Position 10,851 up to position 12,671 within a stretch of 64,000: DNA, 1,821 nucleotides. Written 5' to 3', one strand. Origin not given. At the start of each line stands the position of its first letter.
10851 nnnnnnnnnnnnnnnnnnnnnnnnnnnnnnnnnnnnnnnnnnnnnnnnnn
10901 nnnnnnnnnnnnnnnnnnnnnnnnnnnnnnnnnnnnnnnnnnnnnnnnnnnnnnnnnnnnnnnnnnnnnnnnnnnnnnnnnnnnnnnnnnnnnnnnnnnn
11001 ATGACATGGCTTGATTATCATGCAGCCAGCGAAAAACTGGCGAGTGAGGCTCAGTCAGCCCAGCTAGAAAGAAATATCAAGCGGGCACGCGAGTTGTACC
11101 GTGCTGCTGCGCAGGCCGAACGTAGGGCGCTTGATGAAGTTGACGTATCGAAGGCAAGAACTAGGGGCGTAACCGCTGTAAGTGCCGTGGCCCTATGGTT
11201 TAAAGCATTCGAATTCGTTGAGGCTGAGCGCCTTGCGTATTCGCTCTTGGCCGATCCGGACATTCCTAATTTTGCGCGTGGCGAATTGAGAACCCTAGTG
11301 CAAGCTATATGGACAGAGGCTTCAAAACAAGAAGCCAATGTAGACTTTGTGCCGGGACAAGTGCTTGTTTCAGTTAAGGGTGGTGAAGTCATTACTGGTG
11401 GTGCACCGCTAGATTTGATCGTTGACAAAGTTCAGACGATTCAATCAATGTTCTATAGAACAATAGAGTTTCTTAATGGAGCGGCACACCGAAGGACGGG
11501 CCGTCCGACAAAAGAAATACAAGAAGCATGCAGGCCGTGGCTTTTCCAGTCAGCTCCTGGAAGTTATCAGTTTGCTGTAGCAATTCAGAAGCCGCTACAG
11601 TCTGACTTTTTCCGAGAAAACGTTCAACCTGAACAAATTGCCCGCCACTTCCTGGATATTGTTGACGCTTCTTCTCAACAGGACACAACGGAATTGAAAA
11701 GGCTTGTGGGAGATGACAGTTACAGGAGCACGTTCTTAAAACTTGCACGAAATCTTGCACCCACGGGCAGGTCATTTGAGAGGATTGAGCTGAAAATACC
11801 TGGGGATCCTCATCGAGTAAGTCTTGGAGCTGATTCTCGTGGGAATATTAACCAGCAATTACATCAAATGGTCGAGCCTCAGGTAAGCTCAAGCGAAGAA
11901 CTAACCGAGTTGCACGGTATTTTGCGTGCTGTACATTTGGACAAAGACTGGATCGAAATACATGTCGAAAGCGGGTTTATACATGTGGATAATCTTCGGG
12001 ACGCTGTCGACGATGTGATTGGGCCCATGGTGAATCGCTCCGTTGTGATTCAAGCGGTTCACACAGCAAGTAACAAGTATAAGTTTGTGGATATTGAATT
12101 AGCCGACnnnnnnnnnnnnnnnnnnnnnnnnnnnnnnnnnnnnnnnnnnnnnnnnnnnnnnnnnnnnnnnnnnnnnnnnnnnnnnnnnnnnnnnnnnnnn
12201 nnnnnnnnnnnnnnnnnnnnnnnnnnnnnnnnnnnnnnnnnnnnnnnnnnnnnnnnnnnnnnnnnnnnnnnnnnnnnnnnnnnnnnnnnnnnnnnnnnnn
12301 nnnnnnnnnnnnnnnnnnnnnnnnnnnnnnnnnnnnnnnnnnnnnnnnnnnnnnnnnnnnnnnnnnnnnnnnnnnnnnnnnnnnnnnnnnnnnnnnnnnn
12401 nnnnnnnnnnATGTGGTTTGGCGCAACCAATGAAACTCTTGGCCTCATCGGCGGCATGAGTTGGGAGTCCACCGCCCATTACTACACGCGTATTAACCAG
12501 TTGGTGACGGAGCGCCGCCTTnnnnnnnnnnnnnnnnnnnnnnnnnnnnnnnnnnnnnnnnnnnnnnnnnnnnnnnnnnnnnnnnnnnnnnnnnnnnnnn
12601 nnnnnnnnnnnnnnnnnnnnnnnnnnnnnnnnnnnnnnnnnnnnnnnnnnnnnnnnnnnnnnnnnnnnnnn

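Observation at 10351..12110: Low-GC two-gene cassette inserted exactly at the glmS 3-prime flank: candidate undescribed accessory (defence/toxin-like) module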

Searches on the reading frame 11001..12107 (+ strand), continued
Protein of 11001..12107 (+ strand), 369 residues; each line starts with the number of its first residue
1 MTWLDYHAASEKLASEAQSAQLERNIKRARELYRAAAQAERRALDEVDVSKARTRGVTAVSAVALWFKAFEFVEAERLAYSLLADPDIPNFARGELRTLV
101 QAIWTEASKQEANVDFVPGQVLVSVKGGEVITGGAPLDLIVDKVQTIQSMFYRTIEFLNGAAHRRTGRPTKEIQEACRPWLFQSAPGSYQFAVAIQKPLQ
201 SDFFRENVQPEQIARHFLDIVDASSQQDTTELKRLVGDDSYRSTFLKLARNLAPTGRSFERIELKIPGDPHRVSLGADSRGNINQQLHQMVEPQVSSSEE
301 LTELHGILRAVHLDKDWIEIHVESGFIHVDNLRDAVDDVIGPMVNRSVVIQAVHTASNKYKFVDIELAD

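Call 89: search_protein_families(library=padloc, alignment_id=A10, max_evalue=0.00001)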
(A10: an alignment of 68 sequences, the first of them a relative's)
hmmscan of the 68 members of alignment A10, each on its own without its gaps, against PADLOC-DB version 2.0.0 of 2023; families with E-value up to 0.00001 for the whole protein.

A. member 1, L100:880-1623:+ (248 aa): 0 families

B. families by the number of members that match (of 68 scanned): 380 families (the first 25 are shown)
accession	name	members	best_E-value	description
PDLC02980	AriA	6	7.2e-44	-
PDLC04135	mad3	6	3.3e-26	mads_3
PDLC04182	HEC-01A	5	3.1e-199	-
PDLC04178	HEC-01A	5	1.6e-45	-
PDLC02198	IetS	5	2e-36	-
PDLC04176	HEC-01A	5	2.9e-36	-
PDLC02979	AriA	5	5.7e-27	-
PDLC02197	IetS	5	1.4e-25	-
PDLC04233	IetS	5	5.3e-25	-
PDLC04389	PDC-M07A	5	3.6e-22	-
PDLC02981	AriAB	5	8.9e-22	-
PDLC00271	PtuA1|PtuA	5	4e-19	AAA ATPase domain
PDLC00096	GajA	5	1.6e-18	AAA ATPase domain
PDLC04541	PDC-M25A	5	2.4e-18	-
PDLC02358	Old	5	5.9e-18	Old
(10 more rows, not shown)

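Call 90: search_protein_families(library=pfam, alignment_id=A10, max_evalue=0.0001)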
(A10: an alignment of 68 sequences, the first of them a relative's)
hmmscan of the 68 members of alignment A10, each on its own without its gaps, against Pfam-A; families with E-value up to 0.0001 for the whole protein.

A. member 1, L100:880-1623:+ (248 aa): 0 families

B. families by the number of members that match (of 68 scanned): 42 families (the first 25 are shown)
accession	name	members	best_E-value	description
PF13304.12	AAA_21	6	1.2e-47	AAA domain, putative AbiEii toxin, Type IV TA system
PF00082.27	Peptidase_S8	5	8.2e-56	Subtilase family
PF13175.12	AAA_15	5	7.8e-25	AAA ATPase domain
PF02463.25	SMC_N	5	4.9e-10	RecF/RecN/SMC N terminal domain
PF00004.35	AAA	4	1.3e-30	ATPase family associated with various cellular activities (AAA)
PF04250.19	DUF429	4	7.4e-06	Protein of unknown function (DUF429)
PF11236.13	DUF3037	3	1.5e-19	Protein of unknown function (DUF3037)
PF20613.4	HipA_2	3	1.7e-19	HipA-like kinase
PF08878.16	HamA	2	3.4e-59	HamA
PF03235.19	GmrSD_N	2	6.5e-27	GmrSD restriction endonuclease, N-terminal domain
PF00270.35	DEAD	2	1.2e-08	DEAD/DEAH box helicase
PF14103.11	DUF4276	2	3.5e-07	Domain of unknown function (DUF4276)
PF13555.12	AAA_29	2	9.6e-07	P-loop containing region of AAA domain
PF00271.37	Helicase_C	2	1.1e-06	Helicase conserved C-terminal domain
PF13476.12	AAA_23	2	4.2e-06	AAA domain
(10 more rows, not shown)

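Call 96: fold_search(model_id=the predicted structure, library=viral)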
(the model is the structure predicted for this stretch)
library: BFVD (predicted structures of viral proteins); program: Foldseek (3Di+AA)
matches with E <= 10: 485; with E <= 0.001: 2
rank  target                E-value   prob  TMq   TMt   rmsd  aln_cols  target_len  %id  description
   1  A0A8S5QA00            6.0e-07  1.00  0.30  0.29  14.7       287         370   12  DUF6575 domain-containing protein [Siphoviridae sp. ctoic9]
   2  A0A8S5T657            1.1e-05  1.00  0.33  0.43  16.7       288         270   13  Uncharacterized protein [Myoviridae sp. ctLIM9]
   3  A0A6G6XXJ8            4.3e-02  1.00  0.15  0.26   8.7        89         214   18  (no name in the UniProt tables at hand)
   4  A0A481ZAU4            7.5e-02  0.96  0.18  0.13   8.5       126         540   13  Uncharacterized protein [Pithovirus LCPAC304]
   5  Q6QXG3                8.7e-02  0.99  0.15  0.16   5.8        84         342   10  Lef-3 [Agrotis segetum granulosis virus]
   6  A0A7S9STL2            9.2e-02  0.96  0.16  0.16  12.1       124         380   12  S1 motif domain-containing protein [Virus NIOZ-UU157]
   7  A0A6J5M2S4            1.0e-01  0.97  0.16  0.45   7.5       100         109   11  Uncharacterized protein [uncultured Caudovirales phage]
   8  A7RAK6                1.1e-01  0.57  0.14  0.06  17.9       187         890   12  (no name in the UniProt tables at hand)
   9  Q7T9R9                1.1e-01  0.96  0.15  0.15   7.6        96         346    9  Lef-3 [Adoxophyes orana granulovirus]
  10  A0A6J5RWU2            1.2e-01  1.00  0.16  0.64   3.4        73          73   11  CspC Cold shock proteins [uncultured Caudovirales phage]
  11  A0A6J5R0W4            1.4e-01  0.93  0.14  0.33  12.2        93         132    9  Uncharacterized protein [uncultured Caudovirales phage]
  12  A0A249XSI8            1.6e-01  0.97  0.15  0.17   7.7        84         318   11  Minor tail protein [Mycobacterium phage Phabba]
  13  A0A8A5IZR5            1.7e-01  0.98  0.15  0.13  11.5        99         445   12  (no name in the UniProt tables at hand)
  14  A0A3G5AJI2            1.7e-01  0.41  0.21  0.16  16.1       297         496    8  Glycosyltransferase [Solivirus sp.]
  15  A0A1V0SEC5            1.8e-01  0.99  0.19  0.07   4.7        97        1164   15  Glycosyltransferase family 2 [Indivirus ILV1]
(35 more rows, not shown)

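Call 97: search_protein_families(library=phrogs, proteins=[L088:5978-6931:-, L088:8095-8616:+, L088:8644-9351:+, L088:11385-13235:+, L088:13302-13811:+, L088:13899-14591:+, L088:14627-15181:+, L088:15453-16169:+, L090:11191-12735:-, L090:7599-8741:+], max_evalue=0.001)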
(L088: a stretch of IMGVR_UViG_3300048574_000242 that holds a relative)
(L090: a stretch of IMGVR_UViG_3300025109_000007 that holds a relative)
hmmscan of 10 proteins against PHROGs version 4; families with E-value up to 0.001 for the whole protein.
L088:5978-6931:- (317 aa): 0 families

L088:8095-8616:+ (174 aa): 15 families
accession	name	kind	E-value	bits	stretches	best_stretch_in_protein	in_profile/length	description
phrog_8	-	transcription regulation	3.6e-10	40.8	1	17-156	38-170/346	transcriptional regulator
phrog_3949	-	transcription regulation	9.2e-09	36.5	1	44-150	10-112/161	transcriptional repressor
phrog_3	-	transcription regulation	1.7e-08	35.7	1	42-108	84-148/430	transcriptional repressor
phrog_5823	-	transcription regulation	2.6e-08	34.4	1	43-109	3-69/404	transcriptional regulator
phrog_4836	-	transcription regulation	9.2e-08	32.9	1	45-97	74-126/194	CII-like regulator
phrog_4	-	transcription regulation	1e-06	29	1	34-106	115-192/400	transcriptional repressor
phrog_2439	-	transcription regulation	3.4e-06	27.2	1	48-103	9-64/367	transcriptional regulator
phrog_2967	-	transcription regulation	1.3e-05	25.9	1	43-93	7-57/225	transcriptional regulator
phrog_1373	-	transcription regulation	1.5e-05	26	1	42-100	61-117/166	transcriptional regulator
phrog_38027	-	transcription regulation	1.9e-05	25.7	1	48-107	70-129/143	transcriptional repressor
phrog_32768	-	unknown function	7.7e-05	22.6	1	47-107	10-71/446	-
phrog_4031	-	unknown function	0.00015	21.3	1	42-103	514-576/626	-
phrog_6288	-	unknown function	0.00027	21.6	1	43-99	25-83/322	-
phrog_1124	-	transcription regulation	0.0005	20.7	0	48-83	10-44/177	transcriptional regulator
phrog_2104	-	unknown function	0.00082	20.5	0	51-101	44-94/103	-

L088:8644-9351:+ (236 aa): 0 families

L088:11385-13235:+ (617 aa): 5 families
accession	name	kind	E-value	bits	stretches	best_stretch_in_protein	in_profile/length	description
phrog_20876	-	DNA, RNA and nucleotide metabolism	1.8e-22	80.9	1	433-553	170-302/395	nuclease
phrog_8809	-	unknown function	3.7e-15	55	1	403-553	1072-1231/2317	-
phrog_452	-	DNA, RNA and nucleotide metabolism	1.3e-13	52.2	1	430-523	70-177/201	endonuclease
phrog_37888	-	unknown function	7e-07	29.1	1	135-283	490-638/646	-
phrog_15511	-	unknown function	0.00011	22.5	1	341-425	199-292/511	-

L088:13302-13811:+ (170 aa): 2 families
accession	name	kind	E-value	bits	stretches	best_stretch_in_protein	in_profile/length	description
phrog_585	-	unknown function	2.5e-29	103.2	1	50-167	1-125/128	-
phrog_3675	-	unknown function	8.4e-05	23.4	1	55-132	7-91/110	-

L088:13899-14591:+ (231 aa): 1 family
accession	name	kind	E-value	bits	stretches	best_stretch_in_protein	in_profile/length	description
phrog_1305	-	DNA, RNA and nucleotide metabolism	3.4e-28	99.6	1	17-222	19-222/226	DNA binding protein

L088:14627-15181:+ (185 aa): 2 families
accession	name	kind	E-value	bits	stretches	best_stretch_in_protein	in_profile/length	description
phrog_8870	-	unknown function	4.1e-26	92.7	1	69-179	40-150/156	-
phrog_37326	-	unknown function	1.4e-12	48.4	1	74-172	165-267/388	-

L088:15453-16169:+ (239 aa): 1 family
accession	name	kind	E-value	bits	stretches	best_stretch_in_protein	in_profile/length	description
phrog_36867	-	unknown function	0.00099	20.4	0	139-187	8-58/75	-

L090:11191-12735:- (514 aa): 3 families
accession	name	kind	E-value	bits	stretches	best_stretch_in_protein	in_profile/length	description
phrog_1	-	integration and excision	1.9e-44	153.9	1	15-378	118-444/611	integrase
phrog_216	-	integration and excision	1.8e-13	51.3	1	135-377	14-232/301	integrase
phrog_23783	-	integration and excision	2.3e-06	28.7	1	66-165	55-152/162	integrase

L090:7599-8741:+ (381 aa): 4 families
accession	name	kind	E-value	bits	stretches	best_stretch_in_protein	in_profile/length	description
phrog_14556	-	unknown function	1.3e-17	64.8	2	217-312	265-354/451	-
phrog_7043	-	tail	2.4e-15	57.2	2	62-147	618-702/1077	tail protein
phrog_36445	-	unknown function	1.6e-08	35.6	1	216-311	70-159/195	-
phrog_392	-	other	3.2e-06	27.9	1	76-140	16-72/348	metal-dependent hydrolase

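Call 104: find_homologous_proteins(query=L090:10001-11146:+, max_evalue=0.001)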
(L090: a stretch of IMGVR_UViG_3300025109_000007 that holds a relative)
Query L090:10001-11146:+ (382 aa): 91 proteins with E <= 0.001 among 8000 candidates.
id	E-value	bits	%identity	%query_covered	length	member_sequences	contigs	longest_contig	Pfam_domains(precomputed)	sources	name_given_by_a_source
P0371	1.5e-241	819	100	99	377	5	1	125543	-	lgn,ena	-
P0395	9.1e-107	375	50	98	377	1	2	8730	-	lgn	-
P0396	5.8e-88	314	44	93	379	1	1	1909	-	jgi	jgi:hypothetical protein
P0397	2.7e-84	302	46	86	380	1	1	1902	-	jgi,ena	-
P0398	1.4e-83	299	44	97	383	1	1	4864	-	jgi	-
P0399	1.2e-81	293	42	98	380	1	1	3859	-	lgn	-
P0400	2.3e-78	282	42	97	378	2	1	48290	-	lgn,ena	-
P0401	9.1e-78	280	44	99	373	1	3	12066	-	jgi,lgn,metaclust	metaclust:\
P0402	1.3e-77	280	42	99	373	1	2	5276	-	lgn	-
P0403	3.5e-77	278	42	97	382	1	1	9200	-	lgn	-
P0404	9.1e-77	277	42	97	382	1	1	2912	-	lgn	-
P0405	1.2e-76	276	41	96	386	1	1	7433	-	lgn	-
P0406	2.9e-76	275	42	98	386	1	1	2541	-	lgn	-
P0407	6.7e-76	274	43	98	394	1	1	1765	-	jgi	jgi:hypothetical protein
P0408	5.5e-75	271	44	86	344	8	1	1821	-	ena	-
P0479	1.3e-32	131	31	98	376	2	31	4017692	-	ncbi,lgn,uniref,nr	ncbi:hypothetical protein [Burkholderia pseudomallei]|uniref:hypothetical protein n=1 Tax=Burkholder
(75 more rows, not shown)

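Call 106: find_encoding_contigs(protein=P0479, flank=10000, max_places=4)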
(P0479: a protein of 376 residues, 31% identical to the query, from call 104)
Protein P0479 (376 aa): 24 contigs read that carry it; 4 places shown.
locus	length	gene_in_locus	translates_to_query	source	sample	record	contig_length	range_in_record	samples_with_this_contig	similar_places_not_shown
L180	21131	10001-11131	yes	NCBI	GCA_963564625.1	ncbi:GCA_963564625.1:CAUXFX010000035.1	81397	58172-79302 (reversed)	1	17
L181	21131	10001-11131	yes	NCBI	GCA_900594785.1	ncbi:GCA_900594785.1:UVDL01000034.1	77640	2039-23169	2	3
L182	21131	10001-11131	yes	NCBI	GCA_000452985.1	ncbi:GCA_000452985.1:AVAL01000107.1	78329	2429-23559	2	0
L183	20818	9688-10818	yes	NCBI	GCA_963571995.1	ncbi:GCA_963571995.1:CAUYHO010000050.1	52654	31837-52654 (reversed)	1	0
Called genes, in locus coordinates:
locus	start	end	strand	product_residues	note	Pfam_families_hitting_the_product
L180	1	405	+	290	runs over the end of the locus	-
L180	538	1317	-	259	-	-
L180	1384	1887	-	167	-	PF18143:HAD_SAK_2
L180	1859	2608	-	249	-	PF18143:HAD_SAK_2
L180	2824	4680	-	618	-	PF06527:TniQ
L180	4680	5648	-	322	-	PF05621:TniB, PF13401:AAA_22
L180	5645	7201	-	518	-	-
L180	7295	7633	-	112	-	-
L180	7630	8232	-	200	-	-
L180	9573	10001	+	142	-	-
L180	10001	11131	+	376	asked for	-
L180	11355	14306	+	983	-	PF04851:ResIII, PF00270:DEAD, PF00271:Helicase_C (weak)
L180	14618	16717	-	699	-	PF00580:UvrD-helicase, PF13245:AAA_19, PF13604:AAA_30 (faint), PF09848:SLFN-g3_helicase (faint), PF13361:UvrD_C, PF13538:UvrD_C_2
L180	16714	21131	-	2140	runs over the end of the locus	PF00270:DEAD, PF00271:Helicase_C, PF09369:MZB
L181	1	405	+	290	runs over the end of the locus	-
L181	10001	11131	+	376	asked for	-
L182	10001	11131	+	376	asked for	-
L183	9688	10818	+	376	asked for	-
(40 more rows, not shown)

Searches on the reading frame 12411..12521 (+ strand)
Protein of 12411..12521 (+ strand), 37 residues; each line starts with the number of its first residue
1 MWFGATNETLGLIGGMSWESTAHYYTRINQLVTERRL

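Call 45: search_protein_families(library=pfam, proteins=[window:12411-12521:+], max_evalue=0.01)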
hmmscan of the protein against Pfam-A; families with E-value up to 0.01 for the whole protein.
window:12411-12521:+ (37 aa): 1 family
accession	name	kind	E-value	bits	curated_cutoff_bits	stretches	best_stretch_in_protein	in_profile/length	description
PF01177.27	Asp_Glu_race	-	0.0099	16.1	31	1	13-35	1-23/211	Asp/Glu/Hydantoin racemase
